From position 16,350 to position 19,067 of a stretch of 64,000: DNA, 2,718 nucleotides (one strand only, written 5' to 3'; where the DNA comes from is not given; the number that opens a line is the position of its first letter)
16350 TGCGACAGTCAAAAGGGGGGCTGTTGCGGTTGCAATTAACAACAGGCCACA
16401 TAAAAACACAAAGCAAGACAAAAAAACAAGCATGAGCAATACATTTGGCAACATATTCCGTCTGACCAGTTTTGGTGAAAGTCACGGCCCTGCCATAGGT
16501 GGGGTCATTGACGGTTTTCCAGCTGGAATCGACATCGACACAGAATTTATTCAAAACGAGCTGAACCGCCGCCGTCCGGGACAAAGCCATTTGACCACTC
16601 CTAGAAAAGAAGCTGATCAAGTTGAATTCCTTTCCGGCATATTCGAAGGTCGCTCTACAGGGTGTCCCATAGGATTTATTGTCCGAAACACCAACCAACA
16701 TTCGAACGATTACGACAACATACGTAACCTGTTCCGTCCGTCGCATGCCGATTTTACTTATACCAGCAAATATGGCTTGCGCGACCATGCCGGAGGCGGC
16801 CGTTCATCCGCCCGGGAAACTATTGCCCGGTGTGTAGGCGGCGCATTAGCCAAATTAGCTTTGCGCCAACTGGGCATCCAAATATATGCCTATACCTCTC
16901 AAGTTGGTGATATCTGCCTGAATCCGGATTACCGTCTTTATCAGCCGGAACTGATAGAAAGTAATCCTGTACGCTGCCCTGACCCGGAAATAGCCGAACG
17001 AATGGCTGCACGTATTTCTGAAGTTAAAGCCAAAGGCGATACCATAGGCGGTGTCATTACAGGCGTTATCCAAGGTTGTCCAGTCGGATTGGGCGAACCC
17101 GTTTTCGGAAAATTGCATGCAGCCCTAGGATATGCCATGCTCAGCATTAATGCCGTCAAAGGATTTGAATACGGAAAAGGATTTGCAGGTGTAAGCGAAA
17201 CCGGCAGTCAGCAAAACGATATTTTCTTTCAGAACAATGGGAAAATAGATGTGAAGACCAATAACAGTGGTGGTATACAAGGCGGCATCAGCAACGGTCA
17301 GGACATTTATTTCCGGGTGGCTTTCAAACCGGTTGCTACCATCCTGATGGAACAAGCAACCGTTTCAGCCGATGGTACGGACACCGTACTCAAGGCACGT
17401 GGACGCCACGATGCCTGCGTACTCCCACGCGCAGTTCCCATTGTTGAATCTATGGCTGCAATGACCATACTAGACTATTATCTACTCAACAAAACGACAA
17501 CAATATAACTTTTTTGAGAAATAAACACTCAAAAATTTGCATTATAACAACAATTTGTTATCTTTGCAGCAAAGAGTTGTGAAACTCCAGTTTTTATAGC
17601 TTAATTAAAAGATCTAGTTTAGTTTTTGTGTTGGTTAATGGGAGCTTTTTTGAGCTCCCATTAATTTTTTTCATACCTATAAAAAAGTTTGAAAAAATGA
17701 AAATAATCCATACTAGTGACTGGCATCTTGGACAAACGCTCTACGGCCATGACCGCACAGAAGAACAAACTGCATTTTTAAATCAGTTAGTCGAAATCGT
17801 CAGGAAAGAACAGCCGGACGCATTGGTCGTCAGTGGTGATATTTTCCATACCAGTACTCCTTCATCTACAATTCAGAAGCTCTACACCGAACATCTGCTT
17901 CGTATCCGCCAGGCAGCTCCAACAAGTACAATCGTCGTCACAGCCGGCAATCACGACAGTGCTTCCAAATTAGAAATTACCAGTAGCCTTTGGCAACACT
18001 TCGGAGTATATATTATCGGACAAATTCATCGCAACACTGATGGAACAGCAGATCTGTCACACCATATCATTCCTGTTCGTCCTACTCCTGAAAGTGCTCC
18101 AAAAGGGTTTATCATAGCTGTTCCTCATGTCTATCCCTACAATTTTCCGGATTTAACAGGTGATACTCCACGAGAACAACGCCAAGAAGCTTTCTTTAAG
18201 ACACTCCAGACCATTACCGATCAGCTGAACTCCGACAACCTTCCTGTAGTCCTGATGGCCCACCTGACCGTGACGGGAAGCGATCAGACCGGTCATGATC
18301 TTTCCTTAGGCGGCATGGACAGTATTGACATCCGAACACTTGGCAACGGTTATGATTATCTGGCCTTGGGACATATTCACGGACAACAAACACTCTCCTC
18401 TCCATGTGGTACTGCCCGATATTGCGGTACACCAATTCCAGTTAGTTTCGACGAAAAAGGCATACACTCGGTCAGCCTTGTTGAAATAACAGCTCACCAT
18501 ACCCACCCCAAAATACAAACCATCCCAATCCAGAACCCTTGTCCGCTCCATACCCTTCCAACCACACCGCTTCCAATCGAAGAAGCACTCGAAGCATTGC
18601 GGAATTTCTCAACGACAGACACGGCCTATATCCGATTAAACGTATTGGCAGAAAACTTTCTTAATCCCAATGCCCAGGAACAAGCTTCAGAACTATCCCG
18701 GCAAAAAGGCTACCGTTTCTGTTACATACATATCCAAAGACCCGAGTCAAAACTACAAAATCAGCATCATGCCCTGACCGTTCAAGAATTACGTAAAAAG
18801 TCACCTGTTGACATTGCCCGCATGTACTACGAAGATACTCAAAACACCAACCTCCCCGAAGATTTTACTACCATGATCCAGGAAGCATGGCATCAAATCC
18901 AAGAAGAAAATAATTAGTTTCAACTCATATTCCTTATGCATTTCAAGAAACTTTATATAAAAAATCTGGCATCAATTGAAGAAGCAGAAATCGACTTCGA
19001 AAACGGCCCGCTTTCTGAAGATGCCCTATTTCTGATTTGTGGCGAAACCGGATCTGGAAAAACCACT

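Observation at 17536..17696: Promoter-to-terminator cassette (~100 nt, no ORF) directly in front of sbcDC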

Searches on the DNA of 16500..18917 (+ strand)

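Call 4: search_rna_families(source=window, start=16500, end=18700, threshold=evalue, max_evalue=10, show_alignments=3)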
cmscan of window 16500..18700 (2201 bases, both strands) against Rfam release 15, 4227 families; matches with E-value up to 10: 7.
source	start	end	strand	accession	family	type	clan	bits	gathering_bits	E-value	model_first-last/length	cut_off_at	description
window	17566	17671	+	RF04179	BTnc049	Gene; sRNA;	-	39.6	81.9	0.00011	1-111/111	no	Bacteroides sRNA BTnc049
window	17627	17726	-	RF02029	sraA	Gene; sRNA;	-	22.3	56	2.1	1-95/95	no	sraA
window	17566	17675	+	RF00558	L20_leader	Cis-reg; leader;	-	20.5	58.7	0.59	1-127/127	no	Ribosomal protein L20 leader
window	17492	17564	-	RF00014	DsrA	Gene; sRNA;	-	19.1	60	1.6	1-85/85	no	DsrA RNA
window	18470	18656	-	RF02272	Vax2os1_3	Gene; lncRNA;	-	18.7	50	0.78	1-199/199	no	Vax2os1 conserved region 3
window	17596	17665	+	RF02607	AbsR25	Gene; sRNA;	-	18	47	5.2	1-164/164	no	Acinetobacter sRNA 25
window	17325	17640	+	RF00028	Intron_gpI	Intron;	-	11.9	50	9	1-253/253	no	Group I catalytic intron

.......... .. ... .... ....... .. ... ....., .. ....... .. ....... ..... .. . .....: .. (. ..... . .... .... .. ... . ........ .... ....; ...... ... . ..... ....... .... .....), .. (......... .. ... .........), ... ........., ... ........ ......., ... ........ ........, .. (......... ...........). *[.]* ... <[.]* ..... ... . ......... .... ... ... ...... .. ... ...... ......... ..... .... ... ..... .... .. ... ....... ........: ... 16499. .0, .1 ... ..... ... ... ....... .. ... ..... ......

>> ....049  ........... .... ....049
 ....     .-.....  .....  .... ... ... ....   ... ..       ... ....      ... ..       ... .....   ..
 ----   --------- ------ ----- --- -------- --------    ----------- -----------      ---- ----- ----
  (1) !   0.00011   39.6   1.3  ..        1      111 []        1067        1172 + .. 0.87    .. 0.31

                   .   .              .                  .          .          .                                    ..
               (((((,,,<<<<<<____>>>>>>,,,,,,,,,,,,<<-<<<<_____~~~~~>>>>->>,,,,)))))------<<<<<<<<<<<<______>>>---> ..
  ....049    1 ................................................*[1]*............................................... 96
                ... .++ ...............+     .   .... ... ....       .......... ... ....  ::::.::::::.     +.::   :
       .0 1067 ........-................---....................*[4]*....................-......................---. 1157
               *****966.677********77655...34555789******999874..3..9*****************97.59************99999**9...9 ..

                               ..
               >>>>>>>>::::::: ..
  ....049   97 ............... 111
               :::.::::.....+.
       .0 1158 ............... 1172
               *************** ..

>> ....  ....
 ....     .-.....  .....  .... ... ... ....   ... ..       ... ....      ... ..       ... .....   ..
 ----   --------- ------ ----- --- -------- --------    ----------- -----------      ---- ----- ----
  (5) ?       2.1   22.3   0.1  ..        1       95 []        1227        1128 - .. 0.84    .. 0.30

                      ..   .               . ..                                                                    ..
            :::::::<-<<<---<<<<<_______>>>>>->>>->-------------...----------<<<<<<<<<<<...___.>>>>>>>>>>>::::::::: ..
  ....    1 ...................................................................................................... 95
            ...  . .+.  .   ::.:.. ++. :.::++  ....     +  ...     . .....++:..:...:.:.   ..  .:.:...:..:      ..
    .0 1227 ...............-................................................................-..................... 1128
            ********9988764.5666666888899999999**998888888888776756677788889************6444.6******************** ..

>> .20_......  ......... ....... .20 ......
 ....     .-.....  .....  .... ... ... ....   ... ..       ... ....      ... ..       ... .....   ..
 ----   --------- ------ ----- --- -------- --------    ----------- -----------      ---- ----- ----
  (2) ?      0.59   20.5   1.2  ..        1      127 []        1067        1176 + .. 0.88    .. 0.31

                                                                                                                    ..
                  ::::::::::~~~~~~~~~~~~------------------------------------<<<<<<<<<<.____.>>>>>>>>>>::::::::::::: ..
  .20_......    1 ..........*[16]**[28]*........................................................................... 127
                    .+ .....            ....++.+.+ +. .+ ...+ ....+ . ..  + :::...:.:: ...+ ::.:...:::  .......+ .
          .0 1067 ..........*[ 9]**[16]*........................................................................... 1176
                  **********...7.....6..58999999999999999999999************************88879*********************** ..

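Call 26: search_rna_families(sources=[L007, L008, L009, L010, L011, L012, L013, L014, L015, L016, L018], threshold=evalue, max_evalue=0.1)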
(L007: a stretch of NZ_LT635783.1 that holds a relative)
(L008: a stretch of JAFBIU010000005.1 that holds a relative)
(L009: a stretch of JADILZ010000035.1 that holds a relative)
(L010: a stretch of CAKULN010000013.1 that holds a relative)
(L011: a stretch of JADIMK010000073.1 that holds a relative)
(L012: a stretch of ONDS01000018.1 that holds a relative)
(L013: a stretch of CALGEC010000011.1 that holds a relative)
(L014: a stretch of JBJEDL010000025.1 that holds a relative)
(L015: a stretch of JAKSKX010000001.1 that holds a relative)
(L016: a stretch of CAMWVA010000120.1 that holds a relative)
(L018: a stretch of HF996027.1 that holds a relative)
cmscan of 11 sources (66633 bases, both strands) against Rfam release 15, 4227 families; matches with E-value up to 0.1: 3.
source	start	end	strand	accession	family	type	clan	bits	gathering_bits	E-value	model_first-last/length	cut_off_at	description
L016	4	62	-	RF03589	mir-5583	Gene; miRNA;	-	49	80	1.9e-05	1-59/59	no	mir-5583 microRNA precursor family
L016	6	64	+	RF03589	mir-5583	Gene; miRNA;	-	48.8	80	2.2e-05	1-59/59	no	mir-5583 microRNA precursor family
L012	1503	1619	+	RF03831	mir-627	Gene; miRNA;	-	27.6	86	0.068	1-87/87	no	mir-627 microRNA precursor family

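Call 80: search_dna_similar(query=window:17561-17673:+, collection=phages, mode=distant, max_evalue=0.01, max_rows=10)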
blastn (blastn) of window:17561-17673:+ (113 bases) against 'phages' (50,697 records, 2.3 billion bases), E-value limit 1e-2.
Records with a match: 13; places in all: 13; records where one place covers at least 80% of the query: 0.
Best place of each record, by identity: 80-90% 13.
By first word of the organism name: Escherichia 10; Justusliebigvirus 3.
By host as written in the record: Escherichia coli K-12 MG1655 3; - 3; Escherichia coli K92 2; Escherichia coli UTI89 1; Escherichia coli APEC BEN3573 1; Escherichia coli DH5a 1; Escherichia coli DH5[alpha] 1; Escherichia coli 1.
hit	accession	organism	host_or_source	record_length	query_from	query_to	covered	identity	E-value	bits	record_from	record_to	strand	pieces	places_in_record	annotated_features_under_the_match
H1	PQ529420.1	Escherichia phage Eryne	Escherichia coli UTI89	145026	33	76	39%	84.1%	7e-3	46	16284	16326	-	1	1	baseplate hub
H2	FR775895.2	Escherichia phage phi92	Escherichia coli K92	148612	33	76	39%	84.1%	7e-3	46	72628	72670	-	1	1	PHI92_gene_137: Phi92_gp137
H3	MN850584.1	Escherichia phage arall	Escherichia coli K-12 MG1655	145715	33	76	39%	84.1%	7e-3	46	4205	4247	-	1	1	hypothetical protein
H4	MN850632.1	Escherichia phage alia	Escherichia coli K-12 MG1655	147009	33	76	39%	84.1%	7e-3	46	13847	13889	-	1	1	hypothetical protein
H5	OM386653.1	Escherichia phage vB_EcoM_ESCO8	Escherichia coli APEC BEN3573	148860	33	76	39%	84.1%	7e-3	46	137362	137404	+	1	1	putative baseplate hub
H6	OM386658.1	Escherichia phage vB_EcoM_ESCO32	Escherichia coli DH5a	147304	33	76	39%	84.1%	7e-3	46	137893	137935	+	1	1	putative baseplate hub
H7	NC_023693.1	Escherichia phage phi92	Escherichia coli K92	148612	33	76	39%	84.1%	7e-3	46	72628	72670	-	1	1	PHI92_gene_137: baseplate hub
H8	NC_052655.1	Escherichia phage alia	Escherichia coli K-12 MG1655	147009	33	76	39%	84.1%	7e-3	46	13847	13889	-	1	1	baseplate hub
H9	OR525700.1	Escherichia phage vB-Eco-KMB37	Escherichia coli DH5[alpha]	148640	33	76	39%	84.1%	7e-3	46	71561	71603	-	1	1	baseplate hub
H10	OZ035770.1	Justusliebigvirus alia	-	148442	33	76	39%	84.1%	7e-3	46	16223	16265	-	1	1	record has no annotation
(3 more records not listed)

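Call 81: search_dna_similar(query=window:17561-17673:+, collection=plasmids, mode=distant, max_evalue=0.01, max_rows=10)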
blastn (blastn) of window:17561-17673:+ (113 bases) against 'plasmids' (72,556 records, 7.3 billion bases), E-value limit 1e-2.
No match.
